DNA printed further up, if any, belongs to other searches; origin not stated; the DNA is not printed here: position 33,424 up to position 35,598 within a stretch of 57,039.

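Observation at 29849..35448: The array converges on, and overlaps, an AsnB-type amidotransferase that closes a TetR-HlyD-ABC-2 exporter operon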

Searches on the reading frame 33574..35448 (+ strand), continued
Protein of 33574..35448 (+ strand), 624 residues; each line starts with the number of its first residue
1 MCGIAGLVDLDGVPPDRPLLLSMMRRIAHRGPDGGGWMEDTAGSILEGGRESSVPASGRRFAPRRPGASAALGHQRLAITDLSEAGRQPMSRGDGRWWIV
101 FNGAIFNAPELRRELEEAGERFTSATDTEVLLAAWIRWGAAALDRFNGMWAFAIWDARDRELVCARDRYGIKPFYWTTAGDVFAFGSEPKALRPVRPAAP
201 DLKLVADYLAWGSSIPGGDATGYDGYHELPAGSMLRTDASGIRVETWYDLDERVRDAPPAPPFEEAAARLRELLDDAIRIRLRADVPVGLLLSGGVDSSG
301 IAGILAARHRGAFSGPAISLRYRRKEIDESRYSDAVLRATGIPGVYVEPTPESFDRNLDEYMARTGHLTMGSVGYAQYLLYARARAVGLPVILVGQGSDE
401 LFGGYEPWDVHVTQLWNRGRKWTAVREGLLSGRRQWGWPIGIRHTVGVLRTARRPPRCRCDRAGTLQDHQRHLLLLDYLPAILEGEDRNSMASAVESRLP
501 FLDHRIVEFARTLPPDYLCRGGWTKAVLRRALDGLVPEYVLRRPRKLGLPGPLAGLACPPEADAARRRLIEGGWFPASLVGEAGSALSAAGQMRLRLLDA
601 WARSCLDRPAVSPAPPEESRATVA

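Call 49: find_encoding_contigs(protein=P0153, flank=10000, max_places=1)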
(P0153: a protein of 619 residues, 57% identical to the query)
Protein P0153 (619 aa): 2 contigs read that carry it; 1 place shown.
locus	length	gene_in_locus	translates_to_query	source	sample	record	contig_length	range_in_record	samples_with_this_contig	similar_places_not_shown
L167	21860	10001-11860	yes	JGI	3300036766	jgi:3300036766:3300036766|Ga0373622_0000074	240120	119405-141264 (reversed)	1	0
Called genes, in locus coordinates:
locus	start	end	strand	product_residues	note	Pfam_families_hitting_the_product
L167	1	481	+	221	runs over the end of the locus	PF00440:TetR_N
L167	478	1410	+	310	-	PF00364:Biotin_lipoyl (faint), PF25917:BSH_RND, PF25919:BSH_CusB, PF25973:BSH_CzcB, PF25984:BSH_YknX (weak), PF25954:Beta-barrel_RND_2 (weak)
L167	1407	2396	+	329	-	PF00005:ABC_tran, PF13304:AAA_21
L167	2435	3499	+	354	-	PF12679:ABC2_membrane_2, PF12698:ABC2_membrane_3, PF01061:ABC2_membrane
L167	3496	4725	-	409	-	-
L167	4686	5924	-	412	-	-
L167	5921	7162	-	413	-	-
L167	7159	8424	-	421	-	-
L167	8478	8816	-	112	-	PF01627:Hpt (weak)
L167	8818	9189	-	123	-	PF00072:Response_reg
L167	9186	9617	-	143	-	PF00072:Response_reg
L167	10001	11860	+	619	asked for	PF13522:GATase_6, PF13537:GATase_7, PF00733:Asn_synthase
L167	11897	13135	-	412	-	-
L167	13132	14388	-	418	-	-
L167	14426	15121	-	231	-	PF02463:SMC_N (faint), PF00005:ABC_tran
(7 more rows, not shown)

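Call 50: search_solved_structures(query=window:33574-35448:+, max_evalue=0.00001, show_alignments=2)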
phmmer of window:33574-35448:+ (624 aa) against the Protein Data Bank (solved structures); distinct sequences matched with E-value up to 0.00001: 7.
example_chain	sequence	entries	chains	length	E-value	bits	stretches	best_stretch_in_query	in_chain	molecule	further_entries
7ylz_A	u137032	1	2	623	1.9e-49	172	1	68-544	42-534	hydroxyamidotransferase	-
1ct9_A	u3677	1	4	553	1.7e-31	112.6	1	69-195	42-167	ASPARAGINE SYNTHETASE B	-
6gq3_A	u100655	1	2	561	4e-24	88.3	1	69-405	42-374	Asparagine synthetase [glutamine-hydrolyzing]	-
8sue_A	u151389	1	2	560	5e-24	88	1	69-405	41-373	Asparagine synthetase [glutamine-hydrolyzing]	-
9b6c_A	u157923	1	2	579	2.8e-23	85.5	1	69-405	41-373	Asparagine synthetase [glutamine-hydrolyzing]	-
1ao0_A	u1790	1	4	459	5.2e-07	31.7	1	24-192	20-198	GLUTAMINE PHOSPHORIBOSYLPYROPHOSPHATE AMIDOTRANSFERASE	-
1gph_1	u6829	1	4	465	5.4e-07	31.7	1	24-192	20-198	GLUTAMINE PHOSPHORIBOSYL-PYROPHOSPHATE AMIDOTRANSFERASE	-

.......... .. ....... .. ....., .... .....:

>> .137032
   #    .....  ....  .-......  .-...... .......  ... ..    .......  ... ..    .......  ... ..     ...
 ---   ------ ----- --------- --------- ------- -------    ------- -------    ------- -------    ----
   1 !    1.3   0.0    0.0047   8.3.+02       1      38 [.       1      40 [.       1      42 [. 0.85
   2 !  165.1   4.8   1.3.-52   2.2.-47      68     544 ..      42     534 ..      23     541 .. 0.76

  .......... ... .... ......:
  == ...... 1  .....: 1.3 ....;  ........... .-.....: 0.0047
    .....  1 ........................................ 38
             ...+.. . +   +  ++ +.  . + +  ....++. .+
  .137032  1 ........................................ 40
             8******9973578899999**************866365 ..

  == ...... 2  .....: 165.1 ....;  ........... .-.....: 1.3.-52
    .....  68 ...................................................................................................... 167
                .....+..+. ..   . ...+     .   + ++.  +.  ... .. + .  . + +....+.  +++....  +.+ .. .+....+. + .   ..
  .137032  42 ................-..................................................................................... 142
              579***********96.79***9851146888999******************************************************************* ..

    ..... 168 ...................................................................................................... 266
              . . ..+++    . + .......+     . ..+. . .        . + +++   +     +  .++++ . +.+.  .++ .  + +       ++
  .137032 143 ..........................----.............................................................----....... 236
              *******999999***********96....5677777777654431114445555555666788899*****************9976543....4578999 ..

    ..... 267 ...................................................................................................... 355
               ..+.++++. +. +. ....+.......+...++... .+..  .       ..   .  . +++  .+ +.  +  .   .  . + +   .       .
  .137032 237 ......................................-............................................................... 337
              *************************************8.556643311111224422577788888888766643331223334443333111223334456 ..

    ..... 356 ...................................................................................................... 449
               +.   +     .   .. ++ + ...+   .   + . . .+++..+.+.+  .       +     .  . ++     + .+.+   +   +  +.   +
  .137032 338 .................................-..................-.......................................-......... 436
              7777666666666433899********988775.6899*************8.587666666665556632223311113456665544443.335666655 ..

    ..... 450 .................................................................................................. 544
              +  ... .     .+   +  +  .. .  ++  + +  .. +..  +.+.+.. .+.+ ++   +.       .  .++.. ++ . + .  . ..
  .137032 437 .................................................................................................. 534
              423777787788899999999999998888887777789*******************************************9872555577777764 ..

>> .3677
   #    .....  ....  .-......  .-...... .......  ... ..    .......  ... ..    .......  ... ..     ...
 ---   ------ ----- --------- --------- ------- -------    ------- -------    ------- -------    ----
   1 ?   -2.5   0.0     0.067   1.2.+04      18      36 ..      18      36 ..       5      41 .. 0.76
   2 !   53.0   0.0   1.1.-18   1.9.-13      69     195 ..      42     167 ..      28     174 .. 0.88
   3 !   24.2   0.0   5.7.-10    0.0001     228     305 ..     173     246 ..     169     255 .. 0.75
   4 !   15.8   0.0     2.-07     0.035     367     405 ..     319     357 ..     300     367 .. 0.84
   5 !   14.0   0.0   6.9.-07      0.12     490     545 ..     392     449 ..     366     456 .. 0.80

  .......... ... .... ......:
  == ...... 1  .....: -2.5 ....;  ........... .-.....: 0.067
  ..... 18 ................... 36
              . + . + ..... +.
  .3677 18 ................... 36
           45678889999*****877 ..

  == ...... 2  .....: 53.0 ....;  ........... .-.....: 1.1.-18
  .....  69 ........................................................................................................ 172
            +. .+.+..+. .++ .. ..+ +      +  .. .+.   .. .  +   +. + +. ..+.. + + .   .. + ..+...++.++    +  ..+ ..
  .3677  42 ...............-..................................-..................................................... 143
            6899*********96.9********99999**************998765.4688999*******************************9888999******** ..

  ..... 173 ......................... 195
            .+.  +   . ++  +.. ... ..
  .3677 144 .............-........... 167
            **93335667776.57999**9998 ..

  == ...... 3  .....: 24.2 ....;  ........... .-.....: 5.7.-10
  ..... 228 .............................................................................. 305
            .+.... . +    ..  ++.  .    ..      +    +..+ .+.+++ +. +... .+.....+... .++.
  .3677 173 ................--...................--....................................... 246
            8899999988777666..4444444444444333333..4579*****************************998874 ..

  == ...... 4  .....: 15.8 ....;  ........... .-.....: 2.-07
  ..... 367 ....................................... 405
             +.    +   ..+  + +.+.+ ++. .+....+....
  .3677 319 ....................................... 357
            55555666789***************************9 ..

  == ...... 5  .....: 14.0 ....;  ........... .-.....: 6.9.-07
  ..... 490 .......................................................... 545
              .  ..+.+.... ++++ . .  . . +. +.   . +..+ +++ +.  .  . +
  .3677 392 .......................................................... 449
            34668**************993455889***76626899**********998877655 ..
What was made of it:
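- On Asparagine synthase, glutamine-hydrolysing (AsnB; TIGR01536 / PF00733 + PF13537): The alignment to E. coli AsnB (1ct9) is fragmented (call 50).
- Closest known: AsnB-family. Same: The best solved-structure match by sequence is the 7ylz hydroxyamidotransferase (call 50).
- The best solved-structure relative is a natural-product hydroxyamidotransferase (7ylz, E 2e-49), not E. coli AsnB (E 2e-31, fragmented alignment; call 50).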

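Call 78: find_encoding_contigs(protein=P0160, flank=10000, max_places=1)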
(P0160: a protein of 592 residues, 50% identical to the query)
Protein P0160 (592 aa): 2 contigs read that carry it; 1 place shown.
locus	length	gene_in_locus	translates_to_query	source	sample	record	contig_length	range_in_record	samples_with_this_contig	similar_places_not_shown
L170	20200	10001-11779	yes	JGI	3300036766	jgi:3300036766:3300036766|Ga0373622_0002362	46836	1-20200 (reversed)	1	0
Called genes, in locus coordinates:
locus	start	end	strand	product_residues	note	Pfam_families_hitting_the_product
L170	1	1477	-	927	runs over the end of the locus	PF15902:Sortilin-Vps10 (faint), PF25852:DUF6242_C (faint), PF13088:BNR_2 (faint), PF14870:PSII_BNR (faint)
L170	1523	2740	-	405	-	PF00221:Lyase_aromatic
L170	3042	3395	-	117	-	-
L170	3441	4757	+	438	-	PF00709:Adenylsucc_synt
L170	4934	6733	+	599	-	-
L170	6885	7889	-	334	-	-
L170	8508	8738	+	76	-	-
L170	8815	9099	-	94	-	PF13698:DUF4156 (weak)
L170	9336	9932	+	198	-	-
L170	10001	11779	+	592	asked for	PF13522:GATase_6, PF12481:DUF3700 (faint), PF13537:GATase_7, PF00733:Asn_synthase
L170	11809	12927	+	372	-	PF00109:ketoacyl-synt, PF02801:Ketoacyl-synt_C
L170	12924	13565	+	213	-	-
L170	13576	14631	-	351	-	PF01073:3Beta_HSD, PF01370:Epimerase, PF02719:Polysacc_synt_2 (weak), PF04321:RmlD_sub_bind, PF16363:GDP_Man_Dehyd, PF07993:NAD_binding_4 (weak)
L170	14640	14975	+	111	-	PF01740:STAS, PF13466:STAS_2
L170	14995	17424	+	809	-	PF01590:GAF, PF13185:GAF_2, PF13492:GAF_3, PF01590:GAF (weak), PF13492:GAF_3, PF25973:BSH_CzcB (weak), PF25954:Beta-barrel_RND_2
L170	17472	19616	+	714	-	PF02163:Peptidase_M50 (faint), PF25973:BSH_CzcB (weak), PF25954:Beta-barrel_RND_2 (faint)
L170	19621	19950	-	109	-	PF00254:FKBP_C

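Call 79: find_encoding_contigs(protein=P0147, flank=10000, max_places=1)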
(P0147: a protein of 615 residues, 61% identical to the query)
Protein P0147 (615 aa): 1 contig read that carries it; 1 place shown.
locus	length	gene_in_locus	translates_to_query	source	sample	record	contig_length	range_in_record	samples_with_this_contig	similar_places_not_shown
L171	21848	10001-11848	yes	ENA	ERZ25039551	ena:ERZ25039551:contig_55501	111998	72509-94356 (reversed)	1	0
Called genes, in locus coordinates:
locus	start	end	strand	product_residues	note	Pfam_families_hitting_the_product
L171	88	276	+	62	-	-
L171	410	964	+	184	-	PF05193:Peptidase_M16_C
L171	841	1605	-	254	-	-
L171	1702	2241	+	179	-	PF05193:Peptidase_M16_C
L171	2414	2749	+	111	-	-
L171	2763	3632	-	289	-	PF05708:Peptidase_C92 (faint)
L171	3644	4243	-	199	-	PF14235:DUF4337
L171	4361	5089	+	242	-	-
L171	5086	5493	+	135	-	-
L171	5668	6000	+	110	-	PF13304:AAA_21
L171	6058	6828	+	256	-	-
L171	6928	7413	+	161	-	PF01061:ABC2_membrane, PF12698:ABC2_membrane_3 (weak)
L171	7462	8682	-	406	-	-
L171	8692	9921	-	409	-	-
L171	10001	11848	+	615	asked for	PF13522:GATase_6, PF13537:GATase_7, PF00733:Asn_synthase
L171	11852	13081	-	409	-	-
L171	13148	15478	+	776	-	PF13522:GATase_6, PF13537:GATase_7, PF00733:Asn_synthase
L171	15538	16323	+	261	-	-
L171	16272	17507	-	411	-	-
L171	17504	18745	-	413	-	-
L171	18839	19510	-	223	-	PF02463:SMC_N (faint), PF00005:ABC_tran, PF13304:AAA_21 (faint)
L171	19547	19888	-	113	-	PF02687:FtsX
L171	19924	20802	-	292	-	-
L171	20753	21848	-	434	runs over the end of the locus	PF12704:MacB_PCD, PF02687:FtsX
